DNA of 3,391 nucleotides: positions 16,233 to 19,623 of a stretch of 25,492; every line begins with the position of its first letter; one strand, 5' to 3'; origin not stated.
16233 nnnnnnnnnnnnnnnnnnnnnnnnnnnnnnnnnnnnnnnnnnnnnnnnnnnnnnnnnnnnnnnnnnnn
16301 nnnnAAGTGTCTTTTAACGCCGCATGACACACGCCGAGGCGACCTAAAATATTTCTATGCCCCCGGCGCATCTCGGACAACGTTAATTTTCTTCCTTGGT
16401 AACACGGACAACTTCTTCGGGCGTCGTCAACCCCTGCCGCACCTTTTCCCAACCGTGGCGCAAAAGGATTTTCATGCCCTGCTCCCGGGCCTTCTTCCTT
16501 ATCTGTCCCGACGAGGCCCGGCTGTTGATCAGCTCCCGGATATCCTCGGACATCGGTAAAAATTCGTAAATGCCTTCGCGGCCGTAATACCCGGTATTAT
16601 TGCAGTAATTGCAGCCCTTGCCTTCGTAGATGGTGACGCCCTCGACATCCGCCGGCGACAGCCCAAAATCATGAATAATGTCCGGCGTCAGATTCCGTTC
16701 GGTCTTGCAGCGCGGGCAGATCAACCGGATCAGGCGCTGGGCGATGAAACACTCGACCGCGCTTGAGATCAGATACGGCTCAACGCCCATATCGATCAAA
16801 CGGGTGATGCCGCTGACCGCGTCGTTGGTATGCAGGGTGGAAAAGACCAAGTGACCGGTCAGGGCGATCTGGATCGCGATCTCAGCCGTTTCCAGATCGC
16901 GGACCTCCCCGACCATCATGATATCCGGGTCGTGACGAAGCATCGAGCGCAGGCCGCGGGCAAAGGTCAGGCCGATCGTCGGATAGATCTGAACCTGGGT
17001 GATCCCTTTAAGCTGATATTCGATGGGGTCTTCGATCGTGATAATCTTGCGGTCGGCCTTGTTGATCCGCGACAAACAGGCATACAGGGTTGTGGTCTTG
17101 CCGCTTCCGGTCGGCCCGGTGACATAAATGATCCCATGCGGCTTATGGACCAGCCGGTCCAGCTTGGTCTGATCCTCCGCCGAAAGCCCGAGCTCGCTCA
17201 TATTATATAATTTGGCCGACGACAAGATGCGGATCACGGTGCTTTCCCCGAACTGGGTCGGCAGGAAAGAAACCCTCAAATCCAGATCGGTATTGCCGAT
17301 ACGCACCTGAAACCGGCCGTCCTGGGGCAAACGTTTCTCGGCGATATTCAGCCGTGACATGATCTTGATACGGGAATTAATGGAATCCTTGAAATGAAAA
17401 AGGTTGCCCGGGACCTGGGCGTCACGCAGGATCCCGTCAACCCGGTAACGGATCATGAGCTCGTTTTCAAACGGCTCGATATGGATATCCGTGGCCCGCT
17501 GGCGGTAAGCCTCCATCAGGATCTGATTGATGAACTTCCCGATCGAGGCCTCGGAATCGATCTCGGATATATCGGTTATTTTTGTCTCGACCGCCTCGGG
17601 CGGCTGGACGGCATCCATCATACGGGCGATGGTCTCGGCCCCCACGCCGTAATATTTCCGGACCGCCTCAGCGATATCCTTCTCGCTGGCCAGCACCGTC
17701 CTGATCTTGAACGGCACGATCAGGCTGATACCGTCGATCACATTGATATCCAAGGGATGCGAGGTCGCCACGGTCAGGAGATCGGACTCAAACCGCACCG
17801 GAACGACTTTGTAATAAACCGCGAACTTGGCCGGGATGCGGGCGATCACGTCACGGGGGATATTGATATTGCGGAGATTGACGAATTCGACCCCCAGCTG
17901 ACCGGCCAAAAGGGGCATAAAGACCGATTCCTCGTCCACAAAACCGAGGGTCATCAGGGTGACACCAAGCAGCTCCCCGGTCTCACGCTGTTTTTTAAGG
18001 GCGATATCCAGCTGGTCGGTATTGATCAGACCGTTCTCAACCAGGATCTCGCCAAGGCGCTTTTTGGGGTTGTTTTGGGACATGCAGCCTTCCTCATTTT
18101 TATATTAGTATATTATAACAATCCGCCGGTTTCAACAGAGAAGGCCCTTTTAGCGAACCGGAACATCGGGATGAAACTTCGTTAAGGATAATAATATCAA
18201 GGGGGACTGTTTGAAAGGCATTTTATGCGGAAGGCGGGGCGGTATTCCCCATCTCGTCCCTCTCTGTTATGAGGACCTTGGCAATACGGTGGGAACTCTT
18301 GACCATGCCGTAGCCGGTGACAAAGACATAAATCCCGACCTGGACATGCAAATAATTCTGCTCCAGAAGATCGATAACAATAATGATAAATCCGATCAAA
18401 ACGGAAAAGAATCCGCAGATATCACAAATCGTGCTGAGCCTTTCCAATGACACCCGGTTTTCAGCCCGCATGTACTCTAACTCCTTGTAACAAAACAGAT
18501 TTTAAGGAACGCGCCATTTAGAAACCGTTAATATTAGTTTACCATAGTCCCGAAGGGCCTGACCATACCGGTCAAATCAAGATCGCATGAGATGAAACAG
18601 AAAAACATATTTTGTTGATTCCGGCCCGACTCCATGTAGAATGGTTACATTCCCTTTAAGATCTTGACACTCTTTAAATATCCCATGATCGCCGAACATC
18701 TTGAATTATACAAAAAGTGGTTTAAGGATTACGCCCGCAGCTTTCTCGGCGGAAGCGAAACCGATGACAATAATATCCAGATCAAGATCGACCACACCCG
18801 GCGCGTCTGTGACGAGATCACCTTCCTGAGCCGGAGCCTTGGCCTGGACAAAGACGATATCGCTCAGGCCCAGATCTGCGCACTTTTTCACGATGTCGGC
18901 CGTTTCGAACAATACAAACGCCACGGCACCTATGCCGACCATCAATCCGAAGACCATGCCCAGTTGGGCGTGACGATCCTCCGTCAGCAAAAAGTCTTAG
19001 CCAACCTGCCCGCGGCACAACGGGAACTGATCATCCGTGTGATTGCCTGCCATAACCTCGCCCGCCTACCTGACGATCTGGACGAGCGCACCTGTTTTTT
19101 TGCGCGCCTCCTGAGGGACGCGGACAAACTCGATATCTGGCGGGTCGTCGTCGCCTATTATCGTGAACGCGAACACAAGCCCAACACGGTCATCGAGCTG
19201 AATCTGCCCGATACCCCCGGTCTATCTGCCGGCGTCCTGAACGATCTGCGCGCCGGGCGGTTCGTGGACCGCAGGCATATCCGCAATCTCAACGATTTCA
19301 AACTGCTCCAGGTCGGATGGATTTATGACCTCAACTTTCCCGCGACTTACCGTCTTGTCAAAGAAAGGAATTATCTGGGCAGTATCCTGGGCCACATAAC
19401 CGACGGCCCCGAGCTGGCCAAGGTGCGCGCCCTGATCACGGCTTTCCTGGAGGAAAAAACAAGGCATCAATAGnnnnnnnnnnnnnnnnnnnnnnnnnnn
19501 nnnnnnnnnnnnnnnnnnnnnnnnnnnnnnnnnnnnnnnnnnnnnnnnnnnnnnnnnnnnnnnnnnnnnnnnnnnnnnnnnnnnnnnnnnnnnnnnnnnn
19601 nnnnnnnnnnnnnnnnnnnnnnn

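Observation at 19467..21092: Secretin paralog with a remodelled gate: 13-residue deletion and a new Cys pair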

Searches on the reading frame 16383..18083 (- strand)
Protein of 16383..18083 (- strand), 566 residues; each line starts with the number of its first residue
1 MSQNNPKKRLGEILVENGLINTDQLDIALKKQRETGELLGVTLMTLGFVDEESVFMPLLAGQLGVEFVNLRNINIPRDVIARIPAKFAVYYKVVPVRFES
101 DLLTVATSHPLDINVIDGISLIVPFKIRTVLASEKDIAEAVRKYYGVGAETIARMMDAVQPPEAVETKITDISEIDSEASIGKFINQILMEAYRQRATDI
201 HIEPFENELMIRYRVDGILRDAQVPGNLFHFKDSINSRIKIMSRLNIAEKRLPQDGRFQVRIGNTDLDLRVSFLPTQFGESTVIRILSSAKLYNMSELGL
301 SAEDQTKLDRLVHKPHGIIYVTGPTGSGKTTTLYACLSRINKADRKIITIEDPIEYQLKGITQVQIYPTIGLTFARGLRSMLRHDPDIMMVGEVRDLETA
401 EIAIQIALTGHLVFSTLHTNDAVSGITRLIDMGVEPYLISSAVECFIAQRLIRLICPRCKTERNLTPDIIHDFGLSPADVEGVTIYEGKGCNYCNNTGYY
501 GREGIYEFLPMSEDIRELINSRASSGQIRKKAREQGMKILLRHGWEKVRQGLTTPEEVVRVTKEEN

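Call 41: search_protein_families(library=ncbifam, proteins=[window:16383-18083:-], max_evalue=0.001)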
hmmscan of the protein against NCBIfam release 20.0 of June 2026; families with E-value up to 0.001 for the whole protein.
window:16383-18083:- (566 aa): 23 families
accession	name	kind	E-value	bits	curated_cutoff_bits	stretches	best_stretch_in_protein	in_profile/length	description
TIGR02533.1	type_II_gspE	equivalog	3e-180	600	630.25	1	81-562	2-486/486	type II secretion system ATPase GspE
TIGR02538.1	type_IV_pilB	equivalog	3.2e-175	584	675.65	1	10-563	2-563/564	type IV-A pilus assembly ATPase PilB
NF053534.1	T4PilAsmATPsTfpB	equivalog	8.2e-139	463.6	850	1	55-562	68-582/584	type IV pilus assembly ATPase TfpB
NF007755.0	PRK10436.1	equivalog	3e-133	444.9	617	1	90-563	16-460/465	type II secretion system protein GspE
NF041000.1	ATPase_ComGA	equivalog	7.9e-75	251.3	300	1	187-453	2-266/267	competence type IV pilus ATPase ComGA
TIGR01420.1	pilT_fam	subfamily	1.1e-52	179.4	319.1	1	185-432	2-242/343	PilT/PilU family type 4a pilus ATPase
TIGR02525.1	plasmid_TraJ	equivalog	5.9e-26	91.3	368.3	1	284-432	122-272/372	plasmid transfer ATPase TraJ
TIGR02524.1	dot_icm_DotB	equivalog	1.1e-22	80.7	463.3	1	314-431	132-258/358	Dot/Icm type IV secretion system ATPase DotB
NF008411.1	PRK11234.1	equivalog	1.1e-19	70.3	1170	1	4-161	478-635/723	cyclic di-3',5'-guanylate-activated glycosyltransferase NfrB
TIGR02782.1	TrbB_P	equivalog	5e-17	62.1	304.55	1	301-432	122-255/303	P-type conjugative transfer ATPase TrbB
NF058587.1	archaellum_moto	equivalog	5.2e-17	61.8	550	1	319-431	278-395/527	archaellum flagellar ATPase motor FlaI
NF053729.1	c-di-GMP_motif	domain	2.4e-16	59.3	38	1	9-53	1-45/53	cyclic di-GMP-binding domain-containing protein, MshE-related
NF010469.0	PRK13894.1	subfamily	8.9e-16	58.1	508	1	297-448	130-283/320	conjugal transfer ATPase TrbB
TIGR02788.1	VirB11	equivalog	1.8e-13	50.2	249.95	1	316-433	145-266/308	P-type DNA transfer ATPase VirB11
NF012033.0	PRK15489.1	equivalog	2.4e-13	49.2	537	1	7-148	490-630/703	glycosyl transferase family protein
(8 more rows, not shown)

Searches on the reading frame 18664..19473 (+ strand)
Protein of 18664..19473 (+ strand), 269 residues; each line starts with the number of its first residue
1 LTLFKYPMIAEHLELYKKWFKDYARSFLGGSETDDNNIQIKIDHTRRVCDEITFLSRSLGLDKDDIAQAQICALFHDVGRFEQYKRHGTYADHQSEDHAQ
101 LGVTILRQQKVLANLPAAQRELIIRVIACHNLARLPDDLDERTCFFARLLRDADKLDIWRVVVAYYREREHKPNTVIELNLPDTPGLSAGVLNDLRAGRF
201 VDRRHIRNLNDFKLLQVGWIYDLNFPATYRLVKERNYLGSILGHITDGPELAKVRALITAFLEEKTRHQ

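Call 5: search_protein_families(library=pfam, proteins=[window:18664-19473:+], max_evalue=0.01)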
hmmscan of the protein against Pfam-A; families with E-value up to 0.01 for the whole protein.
window:18664-19473:+ (269 aa): 1 family
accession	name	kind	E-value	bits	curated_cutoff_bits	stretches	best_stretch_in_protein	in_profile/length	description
PF01966.28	HD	-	1.3e-09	38.8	22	1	43-157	3-114/116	HD domain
